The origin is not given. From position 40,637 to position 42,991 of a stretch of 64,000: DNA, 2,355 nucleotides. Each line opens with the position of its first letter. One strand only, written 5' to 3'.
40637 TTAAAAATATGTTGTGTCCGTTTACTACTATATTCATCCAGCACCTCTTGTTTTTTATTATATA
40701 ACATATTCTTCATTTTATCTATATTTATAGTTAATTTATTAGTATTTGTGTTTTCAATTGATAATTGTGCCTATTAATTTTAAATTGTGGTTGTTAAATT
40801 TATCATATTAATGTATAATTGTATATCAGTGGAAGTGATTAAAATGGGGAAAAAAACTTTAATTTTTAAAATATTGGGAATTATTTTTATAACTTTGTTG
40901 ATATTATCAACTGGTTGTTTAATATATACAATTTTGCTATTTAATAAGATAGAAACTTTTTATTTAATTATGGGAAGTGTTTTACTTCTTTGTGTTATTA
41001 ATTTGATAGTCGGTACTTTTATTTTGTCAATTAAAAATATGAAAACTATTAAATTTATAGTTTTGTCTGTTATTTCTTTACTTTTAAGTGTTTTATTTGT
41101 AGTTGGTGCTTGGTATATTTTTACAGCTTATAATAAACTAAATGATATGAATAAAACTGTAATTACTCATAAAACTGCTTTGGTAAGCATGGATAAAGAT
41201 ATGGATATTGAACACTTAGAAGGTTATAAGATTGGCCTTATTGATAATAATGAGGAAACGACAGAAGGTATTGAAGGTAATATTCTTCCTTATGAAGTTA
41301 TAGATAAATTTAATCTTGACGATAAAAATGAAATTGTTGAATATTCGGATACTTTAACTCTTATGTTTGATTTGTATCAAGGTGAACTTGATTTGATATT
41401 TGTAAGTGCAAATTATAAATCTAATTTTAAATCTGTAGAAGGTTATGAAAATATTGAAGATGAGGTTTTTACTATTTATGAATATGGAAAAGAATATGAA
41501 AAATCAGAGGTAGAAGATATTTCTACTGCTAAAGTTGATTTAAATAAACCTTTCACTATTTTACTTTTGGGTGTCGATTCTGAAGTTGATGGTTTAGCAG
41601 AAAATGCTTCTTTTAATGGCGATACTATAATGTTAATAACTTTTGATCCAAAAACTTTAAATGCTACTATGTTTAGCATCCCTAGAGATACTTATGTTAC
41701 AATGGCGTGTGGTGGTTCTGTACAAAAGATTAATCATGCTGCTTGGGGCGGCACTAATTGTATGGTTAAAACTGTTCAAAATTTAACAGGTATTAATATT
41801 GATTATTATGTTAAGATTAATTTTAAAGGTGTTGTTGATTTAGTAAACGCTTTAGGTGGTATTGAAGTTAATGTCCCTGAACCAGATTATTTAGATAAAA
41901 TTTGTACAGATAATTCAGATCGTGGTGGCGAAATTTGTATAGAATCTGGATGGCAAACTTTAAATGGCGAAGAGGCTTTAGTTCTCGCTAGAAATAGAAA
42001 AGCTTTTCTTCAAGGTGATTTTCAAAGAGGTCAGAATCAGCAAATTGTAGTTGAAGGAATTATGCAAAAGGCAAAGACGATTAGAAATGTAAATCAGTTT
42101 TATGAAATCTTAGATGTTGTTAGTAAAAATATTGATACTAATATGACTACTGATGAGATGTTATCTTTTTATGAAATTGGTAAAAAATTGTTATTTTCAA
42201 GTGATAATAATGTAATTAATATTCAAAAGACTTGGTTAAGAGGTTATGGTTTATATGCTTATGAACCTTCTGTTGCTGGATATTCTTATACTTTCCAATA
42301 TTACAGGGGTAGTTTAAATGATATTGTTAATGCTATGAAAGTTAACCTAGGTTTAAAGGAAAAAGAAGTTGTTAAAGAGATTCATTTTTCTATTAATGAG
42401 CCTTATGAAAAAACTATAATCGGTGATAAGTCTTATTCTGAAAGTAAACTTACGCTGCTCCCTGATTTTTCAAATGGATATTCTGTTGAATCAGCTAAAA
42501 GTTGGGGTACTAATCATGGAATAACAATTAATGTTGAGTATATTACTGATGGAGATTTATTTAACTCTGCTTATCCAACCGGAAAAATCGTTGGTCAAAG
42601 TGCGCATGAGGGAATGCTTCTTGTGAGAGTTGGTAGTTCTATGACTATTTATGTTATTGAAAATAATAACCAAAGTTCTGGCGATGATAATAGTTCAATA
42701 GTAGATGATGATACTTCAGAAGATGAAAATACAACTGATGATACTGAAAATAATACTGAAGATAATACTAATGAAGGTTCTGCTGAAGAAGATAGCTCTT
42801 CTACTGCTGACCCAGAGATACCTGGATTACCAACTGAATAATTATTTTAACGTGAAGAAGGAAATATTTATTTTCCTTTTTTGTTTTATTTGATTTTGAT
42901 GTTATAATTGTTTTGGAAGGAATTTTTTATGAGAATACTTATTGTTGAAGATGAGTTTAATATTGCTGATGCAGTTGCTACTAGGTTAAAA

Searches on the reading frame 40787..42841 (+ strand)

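Call 57: search_protein_families(library=pfam, proteins=[window:40787-42841:+], max_evalue=0.001)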
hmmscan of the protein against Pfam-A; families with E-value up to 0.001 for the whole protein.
window:40787-42841:+ (684 aa): 2 families
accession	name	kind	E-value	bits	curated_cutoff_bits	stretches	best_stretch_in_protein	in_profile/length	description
PF03816.19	LytR_cpsA_psr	-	3.3e-43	147.9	24.6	1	278-430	2-149/150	LytR_cpsA_psr family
PF03793.24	PASTA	-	0.00011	22.5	23.2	1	558-623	3-62/64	PASTA domain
